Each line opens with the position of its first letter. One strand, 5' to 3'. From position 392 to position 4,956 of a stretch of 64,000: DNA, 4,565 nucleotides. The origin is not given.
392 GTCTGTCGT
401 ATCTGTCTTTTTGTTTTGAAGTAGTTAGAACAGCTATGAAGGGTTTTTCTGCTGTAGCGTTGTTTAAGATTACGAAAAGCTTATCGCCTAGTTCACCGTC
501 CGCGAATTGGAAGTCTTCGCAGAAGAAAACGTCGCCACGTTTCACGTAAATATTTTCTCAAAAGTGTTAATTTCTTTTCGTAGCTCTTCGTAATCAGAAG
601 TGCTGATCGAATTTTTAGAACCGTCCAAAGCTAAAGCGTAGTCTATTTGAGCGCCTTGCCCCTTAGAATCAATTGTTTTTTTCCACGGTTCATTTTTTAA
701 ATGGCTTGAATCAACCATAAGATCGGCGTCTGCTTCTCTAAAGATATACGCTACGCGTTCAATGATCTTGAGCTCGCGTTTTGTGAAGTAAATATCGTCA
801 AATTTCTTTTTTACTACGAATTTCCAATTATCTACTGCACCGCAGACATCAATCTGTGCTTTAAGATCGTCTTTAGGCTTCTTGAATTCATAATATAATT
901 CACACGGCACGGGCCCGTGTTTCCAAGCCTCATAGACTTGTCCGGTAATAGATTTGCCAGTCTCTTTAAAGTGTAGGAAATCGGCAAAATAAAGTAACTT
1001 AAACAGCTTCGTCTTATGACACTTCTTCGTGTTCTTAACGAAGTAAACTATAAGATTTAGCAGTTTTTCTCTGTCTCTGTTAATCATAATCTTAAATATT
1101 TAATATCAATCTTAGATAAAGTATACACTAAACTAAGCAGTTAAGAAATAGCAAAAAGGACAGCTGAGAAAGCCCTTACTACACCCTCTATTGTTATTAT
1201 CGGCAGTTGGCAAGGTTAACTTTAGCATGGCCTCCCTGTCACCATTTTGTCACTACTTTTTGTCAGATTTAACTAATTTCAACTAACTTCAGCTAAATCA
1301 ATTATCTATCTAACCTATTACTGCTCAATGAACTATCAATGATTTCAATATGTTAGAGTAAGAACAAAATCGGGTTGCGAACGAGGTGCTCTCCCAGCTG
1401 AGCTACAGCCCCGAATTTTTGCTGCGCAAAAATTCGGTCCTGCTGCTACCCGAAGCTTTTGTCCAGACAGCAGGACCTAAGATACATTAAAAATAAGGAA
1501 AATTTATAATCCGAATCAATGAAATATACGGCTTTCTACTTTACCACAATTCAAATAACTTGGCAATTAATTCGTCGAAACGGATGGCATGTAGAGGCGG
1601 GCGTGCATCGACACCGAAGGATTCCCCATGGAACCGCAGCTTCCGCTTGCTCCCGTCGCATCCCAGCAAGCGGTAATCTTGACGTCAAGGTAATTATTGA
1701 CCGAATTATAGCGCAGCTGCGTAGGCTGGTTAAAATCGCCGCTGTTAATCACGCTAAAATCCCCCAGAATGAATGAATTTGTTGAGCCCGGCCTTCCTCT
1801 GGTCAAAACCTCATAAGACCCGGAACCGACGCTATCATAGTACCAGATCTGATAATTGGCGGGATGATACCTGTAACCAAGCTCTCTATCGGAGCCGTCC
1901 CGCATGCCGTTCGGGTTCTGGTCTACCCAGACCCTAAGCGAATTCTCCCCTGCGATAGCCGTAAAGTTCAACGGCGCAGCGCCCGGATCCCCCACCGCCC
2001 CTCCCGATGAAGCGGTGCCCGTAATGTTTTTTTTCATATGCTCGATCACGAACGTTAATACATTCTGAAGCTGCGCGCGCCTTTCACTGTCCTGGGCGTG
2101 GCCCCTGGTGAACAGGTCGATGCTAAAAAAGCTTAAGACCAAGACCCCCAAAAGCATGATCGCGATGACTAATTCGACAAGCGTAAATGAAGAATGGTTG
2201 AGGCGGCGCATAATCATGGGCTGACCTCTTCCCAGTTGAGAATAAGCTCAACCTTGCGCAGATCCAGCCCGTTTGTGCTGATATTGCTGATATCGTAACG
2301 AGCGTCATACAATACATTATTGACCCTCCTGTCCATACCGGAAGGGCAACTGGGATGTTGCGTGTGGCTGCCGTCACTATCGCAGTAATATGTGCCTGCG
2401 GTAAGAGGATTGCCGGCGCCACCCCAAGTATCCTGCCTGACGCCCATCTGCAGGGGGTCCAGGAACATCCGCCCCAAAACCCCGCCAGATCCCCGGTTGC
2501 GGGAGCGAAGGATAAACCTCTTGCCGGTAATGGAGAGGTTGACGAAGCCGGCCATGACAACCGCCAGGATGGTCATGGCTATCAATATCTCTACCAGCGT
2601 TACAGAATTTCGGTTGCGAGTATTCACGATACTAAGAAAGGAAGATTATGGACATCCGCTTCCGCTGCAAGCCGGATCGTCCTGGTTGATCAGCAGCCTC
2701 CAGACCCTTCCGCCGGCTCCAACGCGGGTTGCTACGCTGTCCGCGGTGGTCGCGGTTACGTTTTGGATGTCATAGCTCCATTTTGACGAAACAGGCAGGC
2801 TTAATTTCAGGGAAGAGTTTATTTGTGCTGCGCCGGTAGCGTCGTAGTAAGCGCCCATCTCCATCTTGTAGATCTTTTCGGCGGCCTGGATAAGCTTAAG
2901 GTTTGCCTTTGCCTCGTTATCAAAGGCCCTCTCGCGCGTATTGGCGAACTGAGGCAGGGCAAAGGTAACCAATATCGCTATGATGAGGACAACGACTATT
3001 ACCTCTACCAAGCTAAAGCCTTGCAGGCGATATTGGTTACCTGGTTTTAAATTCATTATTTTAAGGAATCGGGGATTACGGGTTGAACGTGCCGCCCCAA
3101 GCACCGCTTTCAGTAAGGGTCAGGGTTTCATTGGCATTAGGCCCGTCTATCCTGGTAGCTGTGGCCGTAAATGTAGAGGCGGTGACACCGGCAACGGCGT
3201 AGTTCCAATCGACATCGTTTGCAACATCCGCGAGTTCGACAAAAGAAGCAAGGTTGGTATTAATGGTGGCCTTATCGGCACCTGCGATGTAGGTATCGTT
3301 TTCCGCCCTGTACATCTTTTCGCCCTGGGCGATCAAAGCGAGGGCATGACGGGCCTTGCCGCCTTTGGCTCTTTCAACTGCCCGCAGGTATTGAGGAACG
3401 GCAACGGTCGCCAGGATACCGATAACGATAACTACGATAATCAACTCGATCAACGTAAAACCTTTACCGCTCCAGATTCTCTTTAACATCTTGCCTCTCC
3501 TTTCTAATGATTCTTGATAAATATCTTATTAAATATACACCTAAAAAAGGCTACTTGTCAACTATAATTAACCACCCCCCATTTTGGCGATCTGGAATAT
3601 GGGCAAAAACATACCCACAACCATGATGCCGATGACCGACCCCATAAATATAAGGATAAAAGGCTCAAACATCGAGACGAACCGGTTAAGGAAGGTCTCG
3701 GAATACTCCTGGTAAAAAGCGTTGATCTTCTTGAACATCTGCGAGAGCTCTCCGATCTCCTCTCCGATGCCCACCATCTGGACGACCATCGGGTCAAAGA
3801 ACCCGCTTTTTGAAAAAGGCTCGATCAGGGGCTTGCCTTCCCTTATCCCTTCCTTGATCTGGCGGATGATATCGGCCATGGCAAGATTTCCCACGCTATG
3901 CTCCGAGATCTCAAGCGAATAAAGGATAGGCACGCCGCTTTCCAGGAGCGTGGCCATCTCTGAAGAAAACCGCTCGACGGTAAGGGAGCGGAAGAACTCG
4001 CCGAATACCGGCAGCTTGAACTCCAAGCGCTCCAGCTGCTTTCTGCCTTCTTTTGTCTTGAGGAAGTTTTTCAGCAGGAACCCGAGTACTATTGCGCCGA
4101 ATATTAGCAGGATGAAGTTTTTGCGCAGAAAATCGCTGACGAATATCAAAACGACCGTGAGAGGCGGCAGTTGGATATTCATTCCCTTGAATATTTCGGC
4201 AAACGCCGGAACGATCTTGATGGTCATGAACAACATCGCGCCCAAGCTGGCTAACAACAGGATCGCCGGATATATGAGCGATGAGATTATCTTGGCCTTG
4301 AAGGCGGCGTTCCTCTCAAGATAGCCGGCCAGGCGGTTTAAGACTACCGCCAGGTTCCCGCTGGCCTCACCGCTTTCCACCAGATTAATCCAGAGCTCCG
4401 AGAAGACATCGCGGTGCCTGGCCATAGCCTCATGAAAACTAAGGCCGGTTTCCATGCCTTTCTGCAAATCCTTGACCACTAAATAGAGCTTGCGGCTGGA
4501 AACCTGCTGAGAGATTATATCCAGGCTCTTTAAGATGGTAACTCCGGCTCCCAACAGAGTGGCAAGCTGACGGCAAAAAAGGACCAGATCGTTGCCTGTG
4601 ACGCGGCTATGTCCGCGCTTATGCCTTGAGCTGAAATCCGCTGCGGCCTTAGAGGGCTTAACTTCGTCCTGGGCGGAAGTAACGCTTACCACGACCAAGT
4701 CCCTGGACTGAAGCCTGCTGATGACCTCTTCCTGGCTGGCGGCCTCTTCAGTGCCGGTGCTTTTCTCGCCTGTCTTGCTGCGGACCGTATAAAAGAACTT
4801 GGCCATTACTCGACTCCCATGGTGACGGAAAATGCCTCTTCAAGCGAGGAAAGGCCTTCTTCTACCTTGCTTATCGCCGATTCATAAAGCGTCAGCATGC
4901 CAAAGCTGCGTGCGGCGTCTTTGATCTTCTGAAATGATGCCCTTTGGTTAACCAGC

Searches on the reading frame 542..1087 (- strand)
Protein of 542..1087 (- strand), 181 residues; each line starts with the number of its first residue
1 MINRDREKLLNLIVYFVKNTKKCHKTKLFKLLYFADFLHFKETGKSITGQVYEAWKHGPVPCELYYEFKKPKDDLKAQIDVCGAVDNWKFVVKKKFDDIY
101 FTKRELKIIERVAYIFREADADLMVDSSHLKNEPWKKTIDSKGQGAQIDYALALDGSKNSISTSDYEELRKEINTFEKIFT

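Call 50: search_protein_families(library=pfam, proteins=[window:542-1087:-], max_evalue=0.001)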
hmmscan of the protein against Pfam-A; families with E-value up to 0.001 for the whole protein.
window:542-1087:- (181 aa): 1 family
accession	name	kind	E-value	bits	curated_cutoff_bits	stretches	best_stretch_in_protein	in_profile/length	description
PF13274.11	SocA_Panacea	-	2.1e-21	77.4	25.7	1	28-136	1-113/113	Antitoxin SocA-like, Panacea domain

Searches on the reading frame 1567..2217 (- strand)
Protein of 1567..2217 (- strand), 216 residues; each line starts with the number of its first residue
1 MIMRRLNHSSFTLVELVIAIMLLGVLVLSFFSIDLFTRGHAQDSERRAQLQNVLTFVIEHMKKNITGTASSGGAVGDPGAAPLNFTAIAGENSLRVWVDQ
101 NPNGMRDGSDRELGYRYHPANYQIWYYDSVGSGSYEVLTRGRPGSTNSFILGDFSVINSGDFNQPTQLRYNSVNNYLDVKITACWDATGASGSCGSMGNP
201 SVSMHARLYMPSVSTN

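Call 50: search_protein_families(library=pfam, proteins=[window:1567-2217:-], max_evalue=0.001)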
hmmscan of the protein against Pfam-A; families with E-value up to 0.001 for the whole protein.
window:1567-2217:- (216 aa): 1 family
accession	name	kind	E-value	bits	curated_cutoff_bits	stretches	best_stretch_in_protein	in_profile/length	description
PF07963.17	N_methyl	-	7e-05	22.7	21.2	1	7-29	3-25/27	Prokaryotic N-terminal methylation motif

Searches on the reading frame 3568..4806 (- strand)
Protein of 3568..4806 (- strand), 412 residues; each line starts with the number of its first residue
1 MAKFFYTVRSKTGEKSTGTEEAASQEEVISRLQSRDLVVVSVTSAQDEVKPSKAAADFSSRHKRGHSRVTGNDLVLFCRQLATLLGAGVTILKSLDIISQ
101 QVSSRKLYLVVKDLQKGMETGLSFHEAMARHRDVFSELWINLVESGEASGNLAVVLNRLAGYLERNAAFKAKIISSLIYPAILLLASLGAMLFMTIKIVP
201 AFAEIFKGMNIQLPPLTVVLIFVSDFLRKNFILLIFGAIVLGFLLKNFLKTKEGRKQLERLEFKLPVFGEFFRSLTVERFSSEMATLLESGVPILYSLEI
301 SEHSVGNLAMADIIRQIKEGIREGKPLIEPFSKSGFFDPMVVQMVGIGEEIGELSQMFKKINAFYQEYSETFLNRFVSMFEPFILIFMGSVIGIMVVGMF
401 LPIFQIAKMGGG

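Call 50: search_protein_families(library=pfam, proteins=[window:3568-4806:-], max_evalue=0.001)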
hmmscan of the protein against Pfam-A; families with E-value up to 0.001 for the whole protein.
window:3568-4806:- (412 aa): 1 family
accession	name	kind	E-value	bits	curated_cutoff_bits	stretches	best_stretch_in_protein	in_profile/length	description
PF00482.28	T2SSF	-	1.5e-54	183.7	25.2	2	77-200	1-125/125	Type II secretion system (T2SS), protein F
